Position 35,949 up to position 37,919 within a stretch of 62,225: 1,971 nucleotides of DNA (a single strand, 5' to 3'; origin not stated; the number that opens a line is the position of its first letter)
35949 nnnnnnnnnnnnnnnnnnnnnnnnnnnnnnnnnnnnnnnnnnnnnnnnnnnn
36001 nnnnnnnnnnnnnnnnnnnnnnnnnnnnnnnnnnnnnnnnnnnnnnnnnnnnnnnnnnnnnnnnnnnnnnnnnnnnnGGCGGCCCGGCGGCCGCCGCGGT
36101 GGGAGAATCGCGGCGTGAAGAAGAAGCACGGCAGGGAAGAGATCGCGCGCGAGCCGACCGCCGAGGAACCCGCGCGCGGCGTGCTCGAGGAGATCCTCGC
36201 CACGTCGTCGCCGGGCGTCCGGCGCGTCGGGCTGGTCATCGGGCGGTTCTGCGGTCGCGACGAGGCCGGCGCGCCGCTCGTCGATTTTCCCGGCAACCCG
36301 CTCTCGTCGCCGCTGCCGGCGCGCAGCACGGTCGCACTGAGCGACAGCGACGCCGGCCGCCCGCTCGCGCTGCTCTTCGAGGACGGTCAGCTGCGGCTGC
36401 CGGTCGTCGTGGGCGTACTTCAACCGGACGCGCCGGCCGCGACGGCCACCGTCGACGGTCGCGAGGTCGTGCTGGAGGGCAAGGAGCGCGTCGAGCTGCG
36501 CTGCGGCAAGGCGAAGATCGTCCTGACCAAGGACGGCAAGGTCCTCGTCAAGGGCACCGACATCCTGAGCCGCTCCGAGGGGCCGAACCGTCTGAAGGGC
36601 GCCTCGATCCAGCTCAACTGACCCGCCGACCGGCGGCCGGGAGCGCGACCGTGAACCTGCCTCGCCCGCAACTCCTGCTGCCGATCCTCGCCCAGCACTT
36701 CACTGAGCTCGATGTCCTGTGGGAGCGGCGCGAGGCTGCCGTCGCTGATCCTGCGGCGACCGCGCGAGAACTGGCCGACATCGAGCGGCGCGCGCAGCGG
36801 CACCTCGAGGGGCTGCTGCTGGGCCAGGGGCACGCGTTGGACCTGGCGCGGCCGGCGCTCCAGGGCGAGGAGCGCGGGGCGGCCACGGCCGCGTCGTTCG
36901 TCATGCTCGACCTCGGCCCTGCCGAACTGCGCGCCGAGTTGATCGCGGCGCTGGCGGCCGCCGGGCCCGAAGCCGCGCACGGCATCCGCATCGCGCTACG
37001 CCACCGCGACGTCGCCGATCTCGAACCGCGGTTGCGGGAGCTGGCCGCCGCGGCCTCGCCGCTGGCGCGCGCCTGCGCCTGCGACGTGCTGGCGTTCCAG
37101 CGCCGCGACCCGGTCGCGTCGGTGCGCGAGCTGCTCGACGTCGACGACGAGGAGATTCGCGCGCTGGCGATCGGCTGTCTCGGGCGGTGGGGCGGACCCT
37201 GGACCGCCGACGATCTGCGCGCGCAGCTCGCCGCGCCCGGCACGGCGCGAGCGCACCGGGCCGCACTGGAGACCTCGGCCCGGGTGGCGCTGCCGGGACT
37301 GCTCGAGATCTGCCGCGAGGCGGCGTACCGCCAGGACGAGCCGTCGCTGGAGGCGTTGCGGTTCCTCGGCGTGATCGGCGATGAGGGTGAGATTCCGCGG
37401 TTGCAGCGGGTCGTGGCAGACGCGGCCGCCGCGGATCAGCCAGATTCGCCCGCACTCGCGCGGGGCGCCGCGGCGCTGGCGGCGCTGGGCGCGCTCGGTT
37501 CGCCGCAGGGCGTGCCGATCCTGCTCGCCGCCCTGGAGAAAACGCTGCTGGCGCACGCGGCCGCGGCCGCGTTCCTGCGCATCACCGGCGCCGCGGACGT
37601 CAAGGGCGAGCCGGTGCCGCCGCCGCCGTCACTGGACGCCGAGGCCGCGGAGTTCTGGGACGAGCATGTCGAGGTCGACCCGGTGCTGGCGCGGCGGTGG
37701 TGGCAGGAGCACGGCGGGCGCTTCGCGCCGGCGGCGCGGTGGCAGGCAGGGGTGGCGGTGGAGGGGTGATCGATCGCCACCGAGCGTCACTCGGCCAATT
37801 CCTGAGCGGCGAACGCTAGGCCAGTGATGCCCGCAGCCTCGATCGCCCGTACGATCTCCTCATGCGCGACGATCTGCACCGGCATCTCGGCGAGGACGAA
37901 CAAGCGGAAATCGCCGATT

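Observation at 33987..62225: Complete T6SS tail/baseplate-wedge locus with no visible tssJ, tssK, tssL or tssM, but a membrane-anchored FHA module instead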

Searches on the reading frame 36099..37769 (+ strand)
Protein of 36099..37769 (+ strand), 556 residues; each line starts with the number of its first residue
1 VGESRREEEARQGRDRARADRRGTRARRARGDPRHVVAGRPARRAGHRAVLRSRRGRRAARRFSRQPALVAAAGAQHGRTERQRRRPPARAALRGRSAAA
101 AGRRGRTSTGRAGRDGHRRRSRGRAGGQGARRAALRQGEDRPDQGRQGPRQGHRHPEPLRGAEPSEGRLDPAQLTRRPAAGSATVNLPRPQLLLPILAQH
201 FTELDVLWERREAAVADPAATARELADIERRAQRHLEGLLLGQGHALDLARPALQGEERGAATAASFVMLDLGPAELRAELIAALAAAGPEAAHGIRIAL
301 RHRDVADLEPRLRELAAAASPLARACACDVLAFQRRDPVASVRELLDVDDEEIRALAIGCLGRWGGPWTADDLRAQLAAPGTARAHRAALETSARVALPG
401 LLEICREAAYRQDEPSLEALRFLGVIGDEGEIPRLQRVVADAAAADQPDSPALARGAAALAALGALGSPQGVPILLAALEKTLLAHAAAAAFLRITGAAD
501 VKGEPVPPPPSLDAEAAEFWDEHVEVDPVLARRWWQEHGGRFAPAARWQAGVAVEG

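Call 3: search_protein_families(library=pfam, proteins=[window:36099-37769:+], max_evalue=0.01)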
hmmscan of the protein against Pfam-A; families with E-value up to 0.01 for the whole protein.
window:36099-37769:+ (556 aa): 2 families
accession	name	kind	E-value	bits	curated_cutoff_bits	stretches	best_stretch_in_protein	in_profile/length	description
PF13646.12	HEAT_2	-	1.3e-06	29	27.7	1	311-390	3-84/88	HEAT repeats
PF03130.22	HEAT_PBS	-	0.0055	17.6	20.9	1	458-480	4-26/27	PBS lyase HEAT-like repeat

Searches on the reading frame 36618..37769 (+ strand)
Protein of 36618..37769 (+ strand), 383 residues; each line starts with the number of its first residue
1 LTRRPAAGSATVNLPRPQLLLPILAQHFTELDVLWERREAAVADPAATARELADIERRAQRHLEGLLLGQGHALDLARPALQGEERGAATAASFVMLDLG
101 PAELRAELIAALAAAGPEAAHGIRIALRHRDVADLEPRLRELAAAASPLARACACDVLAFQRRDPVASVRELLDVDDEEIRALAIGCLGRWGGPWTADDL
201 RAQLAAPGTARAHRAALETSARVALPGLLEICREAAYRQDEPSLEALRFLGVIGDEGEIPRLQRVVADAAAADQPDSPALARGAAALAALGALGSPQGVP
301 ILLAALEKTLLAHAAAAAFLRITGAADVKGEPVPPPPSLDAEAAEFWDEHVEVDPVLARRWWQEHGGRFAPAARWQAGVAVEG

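Call 36: search_protein_families(library=ncbifam, proteins=[window:36618-37769:+], max_evalue=0.001)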
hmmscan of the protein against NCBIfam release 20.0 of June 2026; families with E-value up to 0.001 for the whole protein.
window:36618-37769:+ (383 aa): 1 family
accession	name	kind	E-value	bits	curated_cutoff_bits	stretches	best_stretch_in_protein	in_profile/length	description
TIGR02270.1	TIGR02270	subfamily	7.1e-28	97.7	206.8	1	21-378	3-361/410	TIGR02270 family protein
